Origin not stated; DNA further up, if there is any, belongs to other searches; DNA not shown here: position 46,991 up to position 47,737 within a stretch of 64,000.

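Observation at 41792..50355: Virion-less int / alpA / Prim-Pol / RepA-like / iteron / DUF5681 module: candidate phage-satellite-like (PICI/P4-style) replicon in a Rhodobacteraceae-type genome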

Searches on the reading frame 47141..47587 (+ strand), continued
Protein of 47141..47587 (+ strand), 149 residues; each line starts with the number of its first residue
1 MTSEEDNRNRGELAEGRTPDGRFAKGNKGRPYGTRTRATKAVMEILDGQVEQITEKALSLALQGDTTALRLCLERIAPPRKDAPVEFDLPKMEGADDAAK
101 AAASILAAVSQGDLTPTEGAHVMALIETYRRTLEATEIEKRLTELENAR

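Call 50: search_protein_families(library=pfam, proteins=[L020:3561-6038:+, L020:6523-7686:-, L020:2627-3169:+, L020:3088-3564:+, L020:2292-2630:+, L020:1876-2205:+, L020:65-463:+, L020:6687-7181:+, L020:8210-8584:+, L020:7438-7737:+], max_evalue=0.01)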
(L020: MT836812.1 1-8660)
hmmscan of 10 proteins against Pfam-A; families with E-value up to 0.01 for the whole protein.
L020:3561-6038:+ (825 aa): 2 families
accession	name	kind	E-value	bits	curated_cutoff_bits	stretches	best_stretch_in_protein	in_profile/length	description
PF06791.18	TMP_2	-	1.7e-12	47.9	30.2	1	71-199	4-138/208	Prophage tail length tape measure protein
PF09851.14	SHOCT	-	0.00094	19.3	27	1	470-493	3-26/28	Short C-terminal domain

L020:6523-7686:- (387 aa): 1 family
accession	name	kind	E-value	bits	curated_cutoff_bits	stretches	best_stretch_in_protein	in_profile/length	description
PF01076.25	Mob_Pre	-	8.2e-10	39.3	25.5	1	64-201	62-187/196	Plasmid recombination enzyme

L020:2627-3169:+ (180 aa): 1 family
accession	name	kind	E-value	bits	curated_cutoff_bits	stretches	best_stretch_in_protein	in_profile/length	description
PF11836.14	Phage_TAC_11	-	2.8e-07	30.9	27.8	0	33-83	5-45/96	Phage tail tube protein, GTA-gp10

L020:3088-3564:+ (158 aa): 0 families

L020:2292-2630:+ (112 aa): 0 families

L020:1876-2205:+ (109 aa): 0 families

L020:65-463:+ (132 aa): 0 families

L020:6687-7181:+ (164 aa): 0 families

L020:8210-8584:+ (124 aa): 0 families

L020:7438-7737:+ (99 aa): 0 families

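Call 59: find_related_loci(query=A1, collection=viral_contigs, flank=10000)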
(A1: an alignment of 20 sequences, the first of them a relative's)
Query A1 (149 aa) in viral_contigs; peptide patterns used: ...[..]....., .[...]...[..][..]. (x = any residue, [..] = any of these).
35 stretches matched a pattern; 8 encode a relative of the query (tblastn E <= 1e-3); 8 distinct loci.
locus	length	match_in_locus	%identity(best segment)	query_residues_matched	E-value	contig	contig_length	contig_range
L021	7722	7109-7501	65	16-146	2e-50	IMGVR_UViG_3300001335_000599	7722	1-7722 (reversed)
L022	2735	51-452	66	16-149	2e-49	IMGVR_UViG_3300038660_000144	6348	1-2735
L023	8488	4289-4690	66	16-149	3e-49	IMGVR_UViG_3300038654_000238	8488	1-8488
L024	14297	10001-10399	56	16-148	3e-41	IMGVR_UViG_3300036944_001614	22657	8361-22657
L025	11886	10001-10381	47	23-149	4e-37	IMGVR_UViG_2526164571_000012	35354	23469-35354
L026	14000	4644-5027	40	23-146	2e-28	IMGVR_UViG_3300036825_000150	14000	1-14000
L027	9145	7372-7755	40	23-146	2e-28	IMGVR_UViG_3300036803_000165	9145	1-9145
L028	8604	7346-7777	36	1-148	7e-24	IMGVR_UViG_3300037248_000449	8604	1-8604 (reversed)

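Call 61: predict_structure(alignment_id=A1)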
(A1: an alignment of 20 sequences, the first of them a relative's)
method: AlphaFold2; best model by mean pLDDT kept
length: 149 residues; sequences in the alignment: 20
mean_pLDDT: 75.4   pTM: 0.53
mean pLDDT of the five models: 75.4, 71.9, 68.5, 65.7, 63.2
residues with pLDDT >= 90: 5; 70-90: 107; 50-70: 23; < 50: 14
segments of 3 or more residues with pLDDT < 50: 1-14
pLDDT, mean of each block of 10 residues (from residue 1): 39 53 57 71 79 81 82 76 75 84 90 87 86 85 85
secondary structure, 60 per line:
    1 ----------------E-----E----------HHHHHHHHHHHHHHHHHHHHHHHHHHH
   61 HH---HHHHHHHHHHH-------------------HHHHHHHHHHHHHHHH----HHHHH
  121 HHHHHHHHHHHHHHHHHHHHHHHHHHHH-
elements in order: H34-62 H66-76 H96-111 H116-148

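Call 63: search_protein_families(library=pfam, proteins=[L025:4257-6719:+, L025:6723-9539:+, L024:10873-13374:+, L024:8376-9734:+, L021:3190-6087:+, L023:557-4021:+, L026:2576-4177:+, L026:6412-8673:+, L026:9257-10552:+, L026:10553-11770:+], max_evalue=0.001)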
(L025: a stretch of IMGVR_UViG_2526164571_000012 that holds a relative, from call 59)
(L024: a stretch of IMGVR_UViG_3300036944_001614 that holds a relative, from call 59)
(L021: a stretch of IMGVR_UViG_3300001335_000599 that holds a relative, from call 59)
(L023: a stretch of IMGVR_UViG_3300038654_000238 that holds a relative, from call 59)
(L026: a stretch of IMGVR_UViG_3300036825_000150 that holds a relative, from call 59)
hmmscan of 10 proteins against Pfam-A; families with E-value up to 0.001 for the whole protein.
L025:4257-6719:+ (820 aa): 0 families

L025:6723-9539:+ (938 aa): 0 families

L024:10873-13374:+ (833 aa): 1 family
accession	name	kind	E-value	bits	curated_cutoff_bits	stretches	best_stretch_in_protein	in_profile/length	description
PF20155.4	TMP_3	-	4.4e-38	131.4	41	1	96-282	4-192/192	Tape measure protein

L024:8376-9734:+ (452 aa): 1 family
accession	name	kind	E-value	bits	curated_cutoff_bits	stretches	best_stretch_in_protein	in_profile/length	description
PF13481.12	AAA_25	-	7e-36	124.1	27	1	63-258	3-193/195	AAA domain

L021:3190-6087:+ (965 aa): 4 families
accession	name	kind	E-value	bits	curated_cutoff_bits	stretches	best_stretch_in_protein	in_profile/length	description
PF20473.4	MmeI_Mtase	-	9.1e-29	100.8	27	1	397-699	5-247/259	MmeI, DNA-methyltransferase domain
PF20464.3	MmeI_N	-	1.8e-24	87.5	27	1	3-227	3-179/181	MmeI, N-terminal domain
PF20465.4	MmeI_hel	-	8.9e-17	62.1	27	1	235-306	2-75/75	MmeI, helicase spacer domain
PF20466.3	MmeI_TRD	-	7.4e-06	25.9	27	1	769-926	31-187/207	MmeI, target recognition domain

L023:557-4021:+ (1154 aa): 4 families
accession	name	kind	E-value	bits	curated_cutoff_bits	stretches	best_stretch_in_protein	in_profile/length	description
PF20473.4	MmeI_Mtase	-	2.9e-29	102.5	27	1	399-699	7-247/259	MmeI, DNA-methyltransferase domain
PF20464.3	MmeI_N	-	1.1e-22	81.7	27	1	2-227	5-179/181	MmeI, N-terminal domain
PF20465.4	MmeI_hel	-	3.4e-17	63.4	27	1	234-306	1-75/75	MmeI, helicase spacer domain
PF20466.3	MmeI_TRD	-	3.4e-08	33.5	27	1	874-945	134-205/207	MmeI, target recognition domain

L026:2576-4177:+ (533 aa): 0 families

L026:6412-8673:+ (753 aa): 1 family
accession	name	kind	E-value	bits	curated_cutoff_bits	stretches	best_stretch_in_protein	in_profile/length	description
PF23899.1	SU10_portal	-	2.4e-202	674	30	1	28-638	2-593/593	Phage SU10 portal protein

L026:9257-10552:+ (431 aa): 0 families

L026:10553-11770:+ (405 aa): 0 families

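Call 64: fold_search(model_id=the predicted structure, library=pdb)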
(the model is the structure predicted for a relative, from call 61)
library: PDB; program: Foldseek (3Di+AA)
matches with E <= 10: 157; with E <= 0.001: 0
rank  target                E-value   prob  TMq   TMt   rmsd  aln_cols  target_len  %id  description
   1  8cwo_T                2.7e-01  0.66  0.27  0.45  13.2       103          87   14  Cutibacterium acnes 30S ribosomal subunit with Sarecycline bound, body domain only in the local refined map (released 2023-03-15)
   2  5iwa_T                3.3e-01  0.51  0.27  0.37  12.8       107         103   17  Crystal structure of the 30S ribosomal subunit from Thermus thermophilus in complex with the GE81112 peptide antibioti (released 2016-04-27)
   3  5v8i_1t               3.8e-01  0.51  0.25  0.38  11.9       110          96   16  Thermus thermophilus 70S ribosome lacking ribosomal protein uS17 (released 2018-03-28)
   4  9tvu_t                4.3e-01  0.38  0.26  0.32  15.3       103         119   14  Structure of the Chlamydomonas reinhardtii chlororibosome (released 2026-02-18)
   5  4y4o_2t               5.1e-01  0.38  0.27  0.39  12.1       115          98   16  Crystal structure of the Thermus thermophilus 70S ribosome with rRNA modifications and bound to protein Y (YfiA) at 2 (released 2015-03-18)
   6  7te2                  5.5e-01  0.47  0.28  0.21  11.6        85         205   18  Crystal Structure of AerR from Rhodobacter capsulatus at 2.25 A. (released 2022-08-31)
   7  5v8i_2t               6.2e-01  0.35  0.27  0.39  12.1       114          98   15  Thermus thermophilus 70S ribosome lacking ribosomal protein uS17 (released 2018-03-28)
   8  9t4r_T                7.1e-01  0.35  0.24  0.42  13.7        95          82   10  Staphylococcus aureus 70S initiation complex with a natural mRNA (released 2026-02-25)
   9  9no7_t                7.5e-01  0.38  0.27  0.40  11.8       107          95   16  Cryo-EM structure of the wild-type Thermus thermophilus 70S ribosome in complex with mRNA, A-site Q230-N5-methylated R (released 2025-06-18)
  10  5el4_BA               7.5e-01  0.35  0.25  0.37  11.8       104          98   16  Structure of T. thermophilus 70S ribosome complex with mRNA and tRNALys in the A-site with a U-U mismatch in the firs (released 2016-01-27)
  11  1fjg_T                8.5e-01  0.28  0.26  0.37  12.0       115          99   18  STRUCTURE OF THE THERMUS THERMOPHILUS 30S RIBOSOMAL SUBUNIT IN COMPLEX WITH THE ANTIBIOTICS STREPTOMYCIN, SPECTINOMYCI (released 2000-09-25)
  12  6v39_t                9.1e-01  0.38  0.27  0.45  11.2       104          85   10  Cryo-EM structure of the Acinetobacter baumannii Ribosome: 70S with P-site tRNA (released 2020-02-05)
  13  6ypu_u                9.7e-01  0.28  0.26  0.43  11.9       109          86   14  Acinetobacter baumannii ribosome-amikacin complex - 30S subunit body (released 2020-09-16)
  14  4v8i_CT               1.0e+00  0.25  0.26  0.36  12.1       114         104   18  Crystal structure of YfiA bound to the 70S ribosome. (released 2014-07-09)
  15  4v8g_AT               1.2e+00  0.25  0.27  0.40  12.0       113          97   16  Crystal structure of RMF bound to the 70S ribosome. (released 2014-07-09)
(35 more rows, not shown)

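Call 68: fold_search(model_id=the predicted structure, library=viral)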
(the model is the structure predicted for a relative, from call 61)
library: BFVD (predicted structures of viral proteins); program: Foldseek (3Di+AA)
matches with E <= 10: 382; with E <= 0.001: 0
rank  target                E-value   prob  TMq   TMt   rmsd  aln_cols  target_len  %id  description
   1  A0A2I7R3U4            1.9e-03  0.99  0.37  0.38  21.6       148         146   23  (no name in the UniProt tables at hand)
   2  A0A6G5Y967            2.7e-02  0.99  0.39  0.34  18.9       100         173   23  (no name in the UniProt tables at hand)
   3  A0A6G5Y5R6            3.0e-02  0.96  0.40  0.38  17.7       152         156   18  (no name in the UniProt tables at hand)
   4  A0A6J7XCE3            8.8e-02  0.94  0.41  0.36   8.2       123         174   16  Homeodomain phBC6A51-type domain-containing protein [uncultured Caudovirales phage]
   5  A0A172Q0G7            6.6e-01  0.28  0.35  0.20  11.3       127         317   19  Uncharacterized protein [Acinetobacter phage vB_AbaM_ME3]
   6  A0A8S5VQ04            7.0e-01  0.51  0.28  0.50   8.6        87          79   14  Uncharacterized protein [Ackermannviridae sp.]
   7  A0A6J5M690            8.5e-01  0.21  0.28  0.17  13.1       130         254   15  Uncharacterized protein [uncultured Caudovirales phage]
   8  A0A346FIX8            9.0e-01  0.28  0.25  0.41  10.2       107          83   16  (no name in the UniProt tables at hand)
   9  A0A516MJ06            9.0e-01  0.23  0.31  0.34  21.7       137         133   14  (no name in the UniProt tables at hand)
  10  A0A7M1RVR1            9.6e-01  0.08  0.19  0.20  19.7       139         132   16  Uncharacterized protein [uncultured phage cr1_1]
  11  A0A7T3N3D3            1.0e+00  0.80  0.34  0.72   6.2        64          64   20  Uncharacterized protein [Campylobacter phage F368]
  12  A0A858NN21            1.1e+00  0.85  0.31  0.62   1.3        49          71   16  (no name in the UniProt tables at hand)
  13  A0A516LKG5            1.2e+00  0.18  0.26  0.29   9.3        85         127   16  (no name in the UniProt tables at hand)
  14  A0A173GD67            1.2e+00  0.66  0.29  0.47   3.5        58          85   19  Uncharacterized protein [Pseudomonas phage VSW-3]
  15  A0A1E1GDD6            1.3e+00  0.90  0.33  0.12   0.8        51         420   20  (no name in the UniProt tables at hand)
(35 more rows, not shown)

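Call 70: search_protein_families(library=phrogs, proteins=[L026:2576-4177:+, L026:4577-5230:+, L026:9257-10552:+, L026:10553-11770:+, L026:12104-13168:+, L025:4257-6719:+, L025:6723-9539:+, L025:9815-10387:+, L028:5665-7185:+, L028:4499-5338:+], max_evalue=0.001)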
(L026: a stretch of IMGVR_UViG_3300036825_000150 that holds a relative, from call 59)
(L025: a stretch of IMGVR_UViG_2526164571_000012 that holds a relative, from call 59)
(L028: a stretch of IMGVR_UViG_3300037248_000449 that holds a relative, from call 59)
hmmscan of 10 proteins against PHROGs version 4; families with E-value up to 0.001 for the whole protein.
L026:2576-4177:+ (533 aa): 3 families
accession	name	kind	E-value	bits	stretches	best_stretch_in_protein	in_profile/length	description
phrog_2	-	head and packaging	4e-32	112.8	1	83-516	281-594/807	terminase large subunit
phrog_26724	-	unknown function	0.00039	21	1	81-222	47-187/192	-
phrog_5989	-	head and packaging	0.00072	19.8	0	47-187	129-260/347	terminase large subunit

L026:4577-5230:+ (217 aa): 0 families

L026:9257-10552:+ (431 aa): 1 family
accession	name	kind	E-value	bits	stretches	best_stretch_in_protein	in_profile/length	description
phrog_4492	-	tail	3.2e-21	76.3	1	107-431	787-1096/1096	tail fiber protein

L026:10553-11770:+ (405 aa): 0 families

L026:12104-13168:+ (354 aa): 0 families

L025:4257-6719:+ (820 aa): 2 families
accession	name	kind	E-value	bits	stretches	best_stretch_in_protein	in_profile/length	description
phrog_24990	-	unknown function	6.6e-53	181.2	1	591-774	541-734/747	-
phrog_26675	-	lysis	5.6e-37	128.6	1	139-283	149-288/643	endolysin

L025:6723-9539:+ (938 aa): 1 family
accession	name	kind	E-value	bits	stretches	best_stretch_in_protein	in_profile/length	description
phrog_5880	-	unknown function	0.0002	21.1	1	66-238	33-211/661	-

L025:9815-10387:+ (190 aa): 1 family
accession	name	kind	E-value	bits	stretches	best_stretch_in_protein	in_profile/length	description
phrog_9747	-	unknown function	1.6e-06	29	1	64-186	11-139/147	-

L028:5665-7185:+ (506 aa): 2 families
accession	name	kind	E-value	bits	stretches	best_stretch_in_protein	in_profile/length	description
phrog_5902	-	unknown function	1.4e-43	150.6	1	15-286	2-269/359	-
phrog_2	-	head and packaging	7e-24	85.6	1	80-478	284-596/807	terminase large subunit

L028:4499-5338:+ (279 aa): 0 families

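Call 72: find_related_loci(query=L025:600-1139:-, collection=viral_contigs, flank=10000)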
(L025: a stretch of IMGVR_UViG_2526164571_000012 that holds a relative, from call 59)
Query L025:600-1139:- (179 aa) in viral_contigs; peptide patterns used: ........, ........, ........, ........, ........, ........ (x = any residue, [..] = any of these).
35 stretches matched a pattern; 1 encode a relative of the query (tblastn E <= 1e-3); 1 distinct loci.
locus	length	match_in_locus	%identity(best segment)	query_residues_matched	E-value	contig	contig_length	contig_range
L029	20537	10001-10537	99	1-179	1e-111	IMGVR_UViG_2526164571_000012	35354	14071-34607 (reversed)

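Call 85: find_related_loci(query=A1, collection=metagenome_contigs, flank=10000)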
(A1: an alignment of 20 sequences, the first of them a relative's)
Query A1 (149 aa) in metagenome_contigs; peptide patterns used: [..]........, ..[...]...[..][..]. (x = any residue, [..] = any of these).
600 stretches matched a pattern (row limit reached: there are more); 492 encode a relative of the query (tblastn E <= 1e-3); the best 80 are kept; 80 distinct loci.
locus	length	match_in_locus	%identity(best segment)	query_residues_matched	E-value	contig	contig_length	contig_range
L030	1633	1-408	72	14-149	2e-65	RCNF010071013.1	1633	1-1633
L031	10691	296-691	66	16-147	2e-52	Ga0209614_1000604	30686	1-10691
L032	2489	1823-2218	61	16-147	1e-52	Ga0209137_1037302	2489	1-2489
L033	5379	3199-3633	62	2-147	8e-52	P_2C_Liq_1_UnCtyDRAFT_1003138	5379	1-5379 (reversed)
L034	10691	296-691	66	16-147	6e-52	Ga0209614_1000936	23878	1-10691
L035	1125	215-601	63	21-149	2e-54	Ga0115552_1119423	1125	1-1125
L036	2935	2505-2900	67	16-147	2e-51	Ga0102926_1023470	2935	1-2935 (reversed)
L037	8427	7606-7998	68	16-146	3e-51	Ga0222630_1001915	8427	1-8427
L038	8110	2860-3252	68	16-146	3e-51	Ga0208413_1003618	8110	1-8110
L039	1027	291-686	64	16-147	3e-54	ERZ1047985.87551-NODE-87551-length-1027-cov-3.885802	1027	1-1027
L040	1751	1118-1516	65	7-142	2e-52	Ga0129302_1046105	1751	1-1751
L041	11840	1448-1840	68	16-146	3e-51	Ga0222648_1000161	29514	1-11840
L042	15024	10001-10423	57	6-146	1e-50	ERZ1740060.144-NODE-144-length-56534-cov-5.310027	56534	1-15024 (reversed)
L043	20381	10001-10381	64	20-146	9e-51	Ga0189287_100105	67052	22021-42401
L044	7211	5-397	60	16-146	3e-50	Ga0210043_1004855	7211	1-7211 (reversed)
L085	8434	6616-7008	62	16-146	5e-47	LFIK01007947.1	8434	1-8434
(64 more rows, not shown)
